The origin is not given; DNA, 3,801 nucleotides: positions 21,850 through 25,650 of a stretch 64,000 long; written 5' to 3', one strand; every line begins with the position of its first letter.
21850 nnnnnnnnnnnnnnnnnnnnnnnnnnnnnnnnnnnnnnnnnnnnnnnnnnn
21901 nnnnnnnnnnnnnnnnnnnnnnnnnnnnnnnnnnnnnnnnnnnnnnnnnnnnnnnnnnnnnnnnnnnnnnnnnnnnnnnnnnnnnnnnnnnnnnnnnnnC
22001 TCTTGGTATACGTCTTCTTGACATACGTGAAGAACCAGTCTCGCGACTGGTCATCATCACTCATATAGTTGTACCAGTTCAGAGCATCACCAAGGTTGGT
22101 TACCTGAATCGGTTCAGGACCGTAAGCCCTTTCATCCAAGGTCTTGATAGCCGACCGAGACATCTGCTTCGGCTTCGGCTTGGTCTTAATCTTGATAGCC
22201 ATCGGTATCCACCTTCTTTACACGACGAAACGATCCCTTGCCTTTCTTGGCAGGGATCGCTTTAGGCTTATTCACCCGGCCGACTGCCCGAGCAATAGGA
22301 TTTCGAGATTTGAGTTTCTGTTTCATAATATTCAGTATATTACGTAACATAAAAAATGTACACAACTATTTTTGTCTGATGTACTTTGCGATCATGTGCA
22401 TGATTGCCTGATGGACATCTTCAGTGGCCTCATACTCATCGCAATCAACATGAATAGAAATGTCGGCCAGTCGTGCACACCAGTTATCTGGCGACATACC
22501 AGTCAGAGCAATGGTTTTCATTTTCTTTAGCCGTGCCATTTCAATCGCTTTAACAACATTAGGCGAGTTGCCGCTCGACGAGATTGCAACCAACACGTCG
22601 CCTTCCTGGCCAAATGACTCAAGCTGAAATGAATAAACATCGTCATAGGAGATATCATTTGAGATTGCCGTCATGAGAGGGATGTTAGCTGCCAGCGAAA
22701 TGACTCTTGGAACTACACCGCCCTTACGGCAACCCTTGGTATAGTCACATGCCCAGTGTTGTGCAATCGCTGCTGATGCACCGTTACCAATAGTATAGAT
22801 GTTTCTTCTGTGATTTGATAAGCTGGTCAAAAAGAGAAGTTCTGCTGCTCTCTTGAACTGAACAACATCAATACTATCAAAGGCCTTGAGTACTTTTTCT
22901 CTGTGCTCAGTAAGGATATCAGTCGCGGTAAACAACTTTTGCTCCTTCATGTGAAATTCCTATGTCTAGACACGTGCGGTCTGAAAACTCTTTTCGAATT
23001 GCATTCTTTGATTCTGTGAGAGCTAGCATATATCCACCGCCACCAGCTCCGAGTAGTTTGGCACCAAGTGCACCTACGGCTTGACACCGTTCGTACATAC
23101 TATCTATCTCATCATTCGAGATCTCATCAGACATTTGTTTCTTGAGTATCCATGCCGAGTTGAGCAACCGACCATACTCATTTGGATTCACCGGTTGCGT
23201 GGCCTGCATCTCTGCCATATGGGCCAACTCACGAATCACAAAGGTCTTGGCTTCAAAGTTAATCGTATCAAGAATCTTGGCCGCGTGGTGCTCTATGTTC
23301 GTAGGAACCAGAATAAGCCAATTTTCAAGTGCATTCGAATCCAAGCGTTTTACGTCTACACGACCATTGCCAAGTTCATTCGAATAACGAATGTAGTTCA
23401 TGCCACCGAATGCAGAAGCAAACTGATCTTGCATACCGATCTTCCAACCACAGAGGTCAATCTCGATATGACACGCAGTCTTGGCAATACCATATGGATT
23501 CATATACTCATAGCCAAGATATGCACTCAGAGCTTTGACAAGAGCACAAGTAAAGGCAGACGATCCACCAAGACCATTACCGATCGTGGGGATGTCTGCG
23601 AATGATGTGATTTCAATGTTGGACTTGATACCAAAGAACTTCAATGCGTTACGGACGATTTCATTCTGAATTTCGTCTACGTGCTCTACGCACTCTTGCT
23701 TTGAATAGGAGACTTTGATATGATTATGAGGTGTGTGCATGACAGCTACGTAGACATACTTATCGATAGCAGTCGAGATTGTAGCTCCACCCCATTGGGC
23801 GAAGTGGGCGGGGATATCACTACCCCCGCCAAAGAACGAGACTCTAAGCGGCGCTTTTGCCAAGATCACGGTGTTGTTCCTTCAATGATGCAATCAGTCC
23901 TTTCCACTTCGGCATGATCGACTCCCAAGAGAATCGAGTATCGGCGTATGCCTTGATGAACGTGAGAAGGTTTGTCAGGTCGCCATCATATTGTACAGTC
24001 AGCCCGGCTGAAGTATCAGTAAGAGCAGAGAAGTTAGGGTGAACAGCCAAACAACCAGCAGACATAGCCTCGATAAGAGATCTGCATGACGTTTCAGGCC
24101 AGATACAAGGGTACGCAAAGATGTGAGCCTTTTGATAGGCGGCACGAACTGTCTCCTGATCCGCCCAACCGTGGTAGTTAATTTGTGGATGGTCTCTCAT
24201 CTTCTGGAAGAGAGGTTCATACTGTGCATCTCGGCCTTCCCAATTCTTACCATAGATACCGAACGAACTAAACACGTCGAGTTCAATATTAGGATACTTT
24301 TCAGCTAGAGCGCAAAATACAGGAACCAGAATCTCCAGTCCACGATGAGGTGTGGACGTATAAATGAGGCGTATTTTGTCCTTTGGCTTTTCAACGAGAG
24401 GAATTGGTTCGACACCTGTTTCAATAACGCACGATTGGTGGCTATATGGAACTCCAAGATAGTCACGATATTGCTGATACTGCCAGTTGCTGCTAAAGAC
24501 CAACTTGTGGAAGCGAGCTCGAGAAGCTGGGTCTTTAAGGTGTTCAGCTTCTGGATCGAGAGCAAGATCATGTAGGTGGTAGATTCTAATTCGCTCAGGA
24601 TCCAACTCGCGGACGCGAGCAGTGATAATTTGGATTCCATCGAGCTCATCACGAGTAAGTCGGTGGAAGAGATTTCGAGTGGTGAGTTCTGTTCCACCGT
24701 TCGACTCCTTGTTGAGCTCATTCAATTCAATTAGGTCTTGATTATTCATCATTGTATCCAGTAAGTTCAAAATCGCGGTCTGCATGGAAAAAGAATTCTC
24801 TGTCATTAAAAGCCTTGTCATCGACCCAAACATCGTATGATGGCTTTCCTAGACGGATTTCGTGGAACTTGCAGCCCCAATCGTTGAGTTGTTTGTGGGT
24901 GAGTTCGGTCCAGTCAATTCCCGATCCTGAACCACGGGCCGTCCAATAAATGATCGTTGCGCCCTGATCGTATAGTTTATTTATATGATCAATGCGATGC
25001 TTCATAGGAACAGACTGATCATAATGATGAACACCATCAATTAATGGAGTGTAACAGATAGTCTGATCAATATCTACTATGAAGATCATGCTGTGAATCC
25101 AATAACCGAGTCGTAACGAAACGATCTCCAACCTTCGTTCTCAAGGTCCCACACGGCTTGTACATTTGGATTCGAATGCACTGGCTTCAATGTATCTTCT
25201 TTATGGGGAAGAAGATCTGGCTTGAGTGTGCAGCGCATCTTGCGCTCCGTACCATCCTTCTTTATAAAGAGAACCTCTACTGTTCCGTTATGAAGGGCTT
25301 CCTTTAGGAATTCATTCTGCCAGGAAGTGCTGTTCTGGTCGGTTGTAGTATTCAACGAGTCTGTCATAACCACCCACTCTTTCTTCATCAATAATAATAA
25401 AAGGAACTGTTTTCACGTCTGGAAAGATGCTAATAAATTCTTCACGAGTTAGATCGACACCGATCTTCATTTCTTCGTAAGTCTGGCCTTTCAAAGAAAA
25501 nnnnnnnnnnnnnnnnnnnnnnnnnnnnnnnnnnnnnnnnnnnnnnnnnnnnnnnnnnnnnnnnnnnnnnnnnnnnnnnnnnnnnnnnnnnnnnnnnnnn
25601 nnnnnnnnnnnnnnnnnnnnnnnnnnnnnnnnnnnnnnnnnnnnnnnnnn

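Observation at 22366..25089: Translationally coupled heptose-type activated-sugar cluster: SIS isomerase, GHMP kinase, GT1 glycosyltransferase and HAD phosphatase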

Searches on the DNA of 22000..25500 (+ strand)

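Call 6: search_dna_similar(query=window:22000-25500:+, collection=phages, mode=near, max_rows=30)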
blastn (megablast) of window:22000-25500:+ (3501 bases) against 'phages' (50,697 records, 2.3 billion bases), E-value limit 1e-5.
No match.

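Call 7: search_dna_similar(query=window:22366-25131:+, collection=phages, mode=distant, max_rows=30)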
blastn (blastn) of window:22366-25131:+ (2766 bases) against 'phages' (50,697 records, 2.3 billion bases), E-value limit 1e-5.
No match.

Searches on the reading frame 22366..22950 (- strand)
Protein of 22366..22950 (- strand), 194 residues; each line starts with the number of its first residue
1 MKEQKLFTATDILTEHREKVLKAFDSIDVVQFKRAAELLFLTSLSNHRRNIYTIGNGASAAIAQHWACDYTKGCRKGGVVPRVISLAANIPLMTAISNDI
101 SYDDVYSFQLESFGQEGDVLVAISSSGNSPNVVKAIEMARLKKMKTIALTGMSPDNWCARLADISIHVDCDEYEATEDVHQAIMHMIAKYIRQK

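Call 3: search_protein_families(library=pfam, proteins=[window:22366-22950:-], max_evalue=0.1)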
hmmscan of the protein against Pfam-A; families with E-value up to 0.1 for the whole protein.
window:22366-22950:- (194 aa): 2 families
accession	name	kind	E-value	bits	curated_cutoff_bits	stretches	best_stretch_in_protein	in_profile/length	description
PF13580.11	SIS_2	-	7.7e-20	71.8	27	1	21-151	10-138/138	SIS domain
PF01380.27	SIS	-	6.3e-10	39.4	25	1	115-174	52-110/131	SIS domain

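Call 4: search_protein_families(library=ncbifam, proteins=[window:22366-22950:-], max_evalue=0.1)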
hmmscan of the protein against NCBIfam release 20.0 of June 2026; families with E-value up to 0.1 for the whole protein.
window:22366-22950:- (194 aa): 25 families
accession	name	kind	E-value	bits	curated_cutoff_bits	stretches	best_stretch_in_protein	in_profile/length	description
TIGR00441.1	gmhA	equivalog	1.3e-32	113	209.45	1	48-191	11-153/154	D-sedoheptulose 7-phosphate isomerase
NF010546.0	PRK13936.1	equivalog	2.1e-32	112.5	276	1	31-192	28-189/197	phosphoheptose isomerase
NF001628.0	PRK00414.1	equivalog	3.7e-29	101.7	265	1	19-192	15-187/192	D-sedoheptulose 7-phosphate isomerase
NF008138.0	PRK10886.1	equivalog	3.4e-23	82.4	352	1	34-168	29-161/196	DnaA initiator-associating protein DiaA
NF010547.0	PRK13938.1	equivalog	1.3e-19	70.6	320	1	50-191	47-187/196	D-sedoheptulose 7-phosphate isomerase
NF008458.0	PRK11337.1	equivalog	3.6e-08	32.7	378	1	112-167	184-238/293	MurR/RpiR family transcriptional regulator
NF040776.2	AlsR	equivalog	2.8e-07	29.8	400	1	111-167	171-226/279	transcriptional repressor AlsR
NF002805.0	PRK02947.1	subfamily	2.9e-07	29.9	135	1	18-153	12-144/247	sugar isomerase domain-containing protein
NF003915.0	PRK05441.1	subfamily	5.2e-07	29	168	1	115-169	130-183/300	N-acetylmuramic acid 6-phosphate etherase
TIGR03127.2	RuMP_HxlB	equivalog_domain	5.4e-07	29.7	160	1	115-178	71-133/178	6-phospho-3-hexuloisomerase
NF010701.0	PRK14101.1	equivalog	9e-07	27.4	920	1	101-185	499-583/638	bifunctional transcriptional regulator/glucokinase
TIGR00274.1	TIGR00274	equivalog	1.8e-06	27.2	302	1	16-168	28-177/291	N-acetylmuramic acid 6-phosphate etherase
NF009222.0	PRK12570.1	subfamily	1.1e-05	24.5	255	1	116-168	138-189/307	N-acetylmuramic acid 6-phosphate etherase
NF041755.1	RuMP_HxlAB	equivalog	1.7e-05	24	500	1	115-173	287-345/391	bifunctional 3-hexulose-6-phosphate synthase/6-phospho-3-hexuloisomerase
NF008451.0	PRK11302.1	subfamily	2.6e-05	23.8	296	1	102-172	160-229/286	transcriptional regulator HexR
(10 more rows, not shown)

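Call 5: search_protein_families(library=phrogs, proteins=[window:22366-22950:-], max_evalue=0.01)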
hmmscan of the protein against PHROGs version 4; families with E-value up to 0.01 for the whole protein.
window:22366-22950:- (194 aa): 2 families
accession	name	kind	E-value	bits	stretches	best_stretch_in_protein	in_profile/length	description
phrog_14703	-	unknown function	1.5e-45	156.4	1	13-193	10-188/192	-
phrog_9758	-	unknown function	1.4e-06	28.8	1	110-164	167-220/273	-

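Call 25: search_solved_structures(query=window:22366-22950:-, max_evalue=0.001, show_alignments=2)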
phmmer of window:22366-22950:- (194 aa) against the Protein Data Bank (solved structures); distinct sequences matched with E-value up to 0.001: 16.
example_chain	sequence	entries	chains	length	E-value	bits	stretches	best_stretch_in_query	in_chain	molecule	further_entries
1x94_A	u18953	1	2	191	3.9e-24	88.4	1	14-192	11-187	putative Phosphoheptose isomerase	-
5i01_A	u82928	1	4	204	2.3e-23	85.9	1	29-170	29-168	Phosphoheptose isomerase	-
5by2_A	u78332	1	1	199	6.9e-23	84.3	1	49-191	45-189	Phosphoheptose isomerase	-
1x92_A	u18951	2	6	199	1.2e-22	83.6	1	33-191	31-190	PHOSPHOHEPTOSE ISOMERASE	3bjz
2i22_A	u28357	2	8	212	9.4e-22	80.6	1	25-192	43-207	Phosphoheptose isomerase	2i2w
1tk9_A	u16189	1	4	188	1.5e-20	76.7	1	18-191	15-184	Phosphoheptose isomerase 1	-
2yva_A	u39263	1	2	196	1.2e-19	73.8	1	33-183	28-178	DnaA initiator-associating protein diaA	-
4u6n_A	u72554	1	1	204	1.3e-19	73.6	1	33-183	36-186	DnaA initiator-associating protein DiaA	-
5ltz_A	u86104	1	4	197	1.1e-18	70.7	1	42-190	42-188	Phosphoheptose isomerase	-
5lu7_A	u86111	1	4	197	1.4e-18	70.3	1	42-189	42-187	Phosphoheptose isomerase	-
2xbl_A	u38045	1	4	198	2.7e-18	69.4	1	42-189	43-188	PHOSPHOHEPTOSE ISOMERASE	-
2x3y_A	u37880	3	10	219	3.6e-18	69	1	43-189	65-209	PHOSPHOHEPTOSE ISOMERASE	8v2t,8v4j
5lu5_A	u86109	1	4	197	4.9e-18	68.5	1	42-189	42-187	Phosphoheptose isomerase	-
5lu6_A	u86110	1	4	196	3.5e-17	65.8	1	42-189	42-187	Phosphoheptose isomerase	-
3trj_A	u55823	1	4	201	1.2e-16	63.9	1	41-194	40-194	Phosphoheptose isomerase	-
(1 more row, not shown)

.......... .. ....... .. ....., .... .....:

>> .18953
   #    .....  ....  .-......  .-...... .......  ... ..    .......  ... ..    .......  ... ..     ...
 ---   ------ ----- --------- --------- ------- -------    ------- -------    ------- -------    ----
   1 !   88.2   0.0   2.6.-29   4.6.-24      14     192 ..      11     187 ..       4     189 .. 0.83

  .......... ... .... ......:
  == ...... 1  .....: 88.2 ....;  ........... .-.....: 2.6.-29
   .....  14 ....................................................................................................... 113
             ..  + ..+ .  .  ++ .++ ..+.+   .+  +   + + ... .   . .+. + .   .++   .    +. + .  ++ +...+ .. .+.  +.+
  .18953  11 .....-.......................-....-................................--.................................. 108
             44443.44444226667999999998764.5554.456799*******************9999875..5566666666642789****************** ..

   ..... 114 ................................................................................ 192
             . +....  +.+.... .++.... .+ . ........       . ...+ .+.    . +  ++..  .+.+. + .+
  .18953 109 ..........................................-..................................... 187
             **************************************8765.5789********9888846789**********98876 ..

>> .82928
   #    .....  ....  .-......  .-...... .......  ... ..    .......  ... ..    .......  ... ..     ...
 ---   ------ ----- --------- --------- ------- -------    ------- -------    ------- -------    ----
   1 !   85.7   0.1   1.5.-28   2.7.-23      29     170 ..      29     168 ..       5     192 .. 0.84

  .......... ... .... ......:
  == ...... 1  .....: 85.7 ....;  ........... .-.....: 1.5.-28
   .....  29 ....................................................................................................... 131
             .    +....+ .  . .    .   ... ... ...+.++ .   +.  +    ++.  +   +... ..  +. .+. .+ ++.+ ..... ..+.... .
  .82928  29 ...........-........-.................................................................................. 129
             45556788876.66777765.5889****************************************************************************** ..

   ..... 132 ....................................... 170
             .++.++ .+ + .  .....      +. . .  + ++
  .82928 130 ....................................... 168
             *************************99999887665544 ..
